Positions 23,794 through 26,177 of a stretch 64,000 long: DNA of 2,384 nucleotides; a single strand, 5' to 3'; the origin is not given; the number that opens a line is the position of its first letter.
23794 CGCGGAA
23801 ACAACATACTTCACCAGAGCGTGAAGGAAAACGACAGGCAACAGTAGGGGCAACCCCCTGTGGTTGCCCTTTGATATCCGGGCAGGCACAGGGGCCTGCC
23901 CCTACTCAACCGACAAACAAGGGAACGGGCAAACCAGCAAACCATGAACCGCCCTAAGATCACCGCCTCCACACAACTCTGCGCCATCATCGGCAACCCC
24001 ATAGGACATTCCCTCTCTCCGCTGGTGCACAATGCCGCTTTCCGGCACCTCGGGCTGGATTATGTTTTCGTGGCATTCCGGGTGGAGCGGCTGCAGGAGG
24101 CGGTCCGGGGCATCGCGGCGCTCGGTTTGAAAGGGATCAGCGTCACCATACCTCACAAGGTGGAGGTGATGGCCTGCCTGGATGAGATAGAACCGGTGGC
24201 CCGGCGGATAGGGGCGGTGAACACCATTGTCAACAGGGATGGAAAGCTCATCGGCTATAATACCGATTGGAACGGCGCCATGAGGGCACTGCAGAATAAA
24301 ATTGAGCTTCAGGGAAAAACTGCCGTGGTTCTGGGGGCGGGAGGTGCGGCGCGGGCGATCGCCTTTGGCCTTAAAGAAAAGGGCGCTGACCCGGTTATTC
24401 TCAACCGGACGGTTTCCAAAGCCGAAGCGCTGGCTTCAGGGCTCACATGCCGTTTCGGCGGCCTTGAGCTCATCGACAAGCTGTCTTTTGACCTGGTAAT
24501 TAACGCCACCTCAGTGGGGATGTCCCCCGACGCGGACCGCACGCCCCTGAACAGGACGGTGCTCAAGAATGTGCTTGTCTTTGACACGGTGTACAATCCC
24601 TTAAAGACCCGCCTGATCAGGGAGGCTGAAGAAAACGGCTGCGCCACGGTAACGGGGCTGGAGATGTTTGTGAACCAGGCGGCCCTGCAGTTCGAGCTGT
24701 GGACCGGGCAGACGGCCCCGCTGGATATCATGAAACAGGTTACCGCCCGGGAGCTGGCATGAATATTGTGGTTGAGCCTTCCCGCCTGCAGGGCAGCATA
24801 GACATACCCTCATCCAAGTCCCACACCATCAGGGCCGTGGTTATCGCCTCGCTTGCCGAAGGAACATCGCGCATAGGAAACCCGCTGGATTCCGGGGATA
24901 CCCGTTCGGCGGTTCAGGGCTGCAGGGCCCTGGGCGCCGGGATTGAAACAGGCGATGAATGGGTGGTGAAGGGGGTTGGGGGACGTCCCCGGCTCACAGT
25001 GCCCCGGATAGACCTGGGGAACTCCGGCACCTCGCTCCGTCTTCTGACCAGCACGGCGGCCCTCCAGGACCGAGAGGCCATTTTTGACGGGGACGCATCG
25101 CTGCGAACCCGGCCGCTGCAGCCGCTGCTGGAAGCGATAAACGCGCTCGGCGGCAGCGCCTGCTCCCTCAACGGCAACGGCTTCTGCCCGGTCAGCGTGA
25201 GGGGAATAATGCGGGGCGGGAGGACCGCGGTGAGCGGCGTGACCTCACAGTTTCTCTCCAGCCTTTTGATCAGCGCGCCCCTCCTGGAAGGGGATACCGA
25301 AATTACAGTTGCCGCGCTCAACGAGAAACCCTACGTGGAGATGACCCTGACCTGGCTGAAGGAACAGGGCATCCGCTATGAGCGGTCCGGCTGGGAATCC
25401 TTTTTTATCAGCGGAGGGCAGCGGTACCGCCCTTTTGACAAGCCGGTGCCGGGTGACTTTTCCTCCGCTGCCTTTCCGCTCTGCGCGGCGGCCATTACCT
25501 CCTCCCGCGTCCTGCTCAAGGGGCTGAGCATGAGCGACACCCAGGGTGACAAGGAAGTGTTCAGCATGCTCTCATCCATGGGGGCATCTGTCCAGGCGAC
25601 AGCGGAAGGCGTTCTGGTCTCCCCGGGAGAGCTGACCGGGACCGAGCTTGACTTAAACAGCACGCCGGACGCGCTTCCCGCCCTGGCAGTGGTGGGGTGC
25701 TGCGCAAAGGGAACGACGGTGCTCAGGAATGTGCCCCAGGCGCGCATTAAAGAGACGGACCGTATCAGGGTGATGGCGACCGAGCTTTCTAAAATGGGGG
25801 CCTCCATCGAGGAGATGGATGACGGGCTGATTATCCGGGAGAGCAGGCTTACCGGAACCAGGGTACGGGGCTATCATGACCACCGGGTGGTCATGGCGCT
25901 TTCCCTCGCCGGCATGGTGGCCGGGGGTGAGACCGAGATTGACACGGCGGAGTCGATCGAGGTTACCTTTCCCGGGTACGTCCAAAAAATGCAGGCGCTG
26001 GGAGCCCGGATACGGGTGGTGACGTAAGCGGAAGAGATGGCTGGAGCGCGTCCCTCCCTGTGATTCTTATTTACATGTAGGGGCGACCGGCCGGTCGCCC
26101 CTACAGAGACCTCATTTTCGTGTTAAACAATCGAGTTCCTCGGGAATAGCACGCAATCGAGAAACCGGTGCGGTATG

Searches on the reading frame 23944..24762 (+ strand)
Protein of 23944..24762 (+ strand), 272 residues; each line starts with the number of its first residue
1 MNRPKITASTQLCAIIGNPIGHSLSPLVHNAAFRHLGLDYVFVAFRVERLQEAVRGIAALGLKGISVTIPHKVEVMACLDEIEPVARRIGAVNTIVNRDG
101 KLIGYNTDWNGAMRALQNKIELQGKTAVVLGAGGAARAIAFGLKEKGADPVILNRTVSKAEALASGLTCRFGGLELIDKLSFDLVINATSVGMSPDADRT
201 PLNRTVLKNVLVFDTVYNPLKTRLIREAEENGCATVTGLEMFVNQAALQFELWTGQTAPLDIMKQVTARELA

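Call 54: search_protein_families(library=pfam, proteins=[window:23944-24762:+], max_evalue=0.0001)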
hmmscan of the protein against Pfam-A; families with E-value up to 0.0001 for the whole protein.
window:23944-24762:+ (272 aa): 3 families
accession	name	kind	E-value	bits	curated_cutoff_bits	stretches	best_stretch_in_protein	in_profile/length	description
PF08501.16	Shikimate_dh_N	-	3.3e-29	101.4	27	1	15-95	1-83/83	Shikimate dehydrogenase substrate binding domain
PF18317.6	SDH_C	-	6.1e-15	55.1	25.8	1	238-266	1-29/31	Shikimate 5'-dehydrogenase C-terminal domain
PF01488.26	Shikimate_DH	-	4.7e-07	30.4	24.3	1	119-190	6-84/138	Shikimate / quinate 5-dehydrogenase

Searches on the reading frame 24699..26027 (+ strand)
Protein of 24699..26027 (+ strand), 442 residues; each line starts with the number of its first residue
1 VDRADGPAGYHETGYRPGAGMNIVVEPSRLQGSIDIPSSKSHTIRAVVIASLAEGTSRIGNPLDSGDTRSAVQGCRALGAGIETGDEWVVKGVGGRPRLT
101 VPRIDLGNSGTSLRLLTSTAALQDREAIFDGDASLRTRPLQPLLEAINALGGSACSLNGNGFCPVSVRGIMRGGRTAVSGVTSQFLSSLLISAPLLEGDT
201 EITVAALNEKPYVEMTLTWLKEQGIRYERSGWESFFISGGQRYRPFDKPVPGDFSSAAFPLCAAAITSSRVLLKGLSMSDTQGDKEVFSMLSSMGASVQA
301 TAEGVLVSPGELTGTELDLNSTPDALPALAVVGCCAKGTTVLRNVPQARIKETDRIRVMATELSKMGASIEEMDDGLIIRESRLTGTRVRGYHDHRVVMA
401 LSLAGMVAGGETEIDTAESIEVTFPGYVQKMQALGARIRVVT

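Call 54: search_protein_families(library=pfam, proteins=[window:24699-26027:+], max_evalue=0.0001)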
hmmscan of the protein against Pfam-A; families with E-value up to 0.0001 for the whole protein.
window:24699-26027:+ (442 aa): 1 family
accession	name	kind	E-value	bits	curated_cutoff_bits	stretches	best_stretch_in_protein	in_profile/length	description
PF00275.25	EPSP_synthase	-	1.4e-108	363.7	22.8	1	26-431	3-417/417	EPSP synthase (3-phosphoshikimate 1-carboxyvinyltransferase)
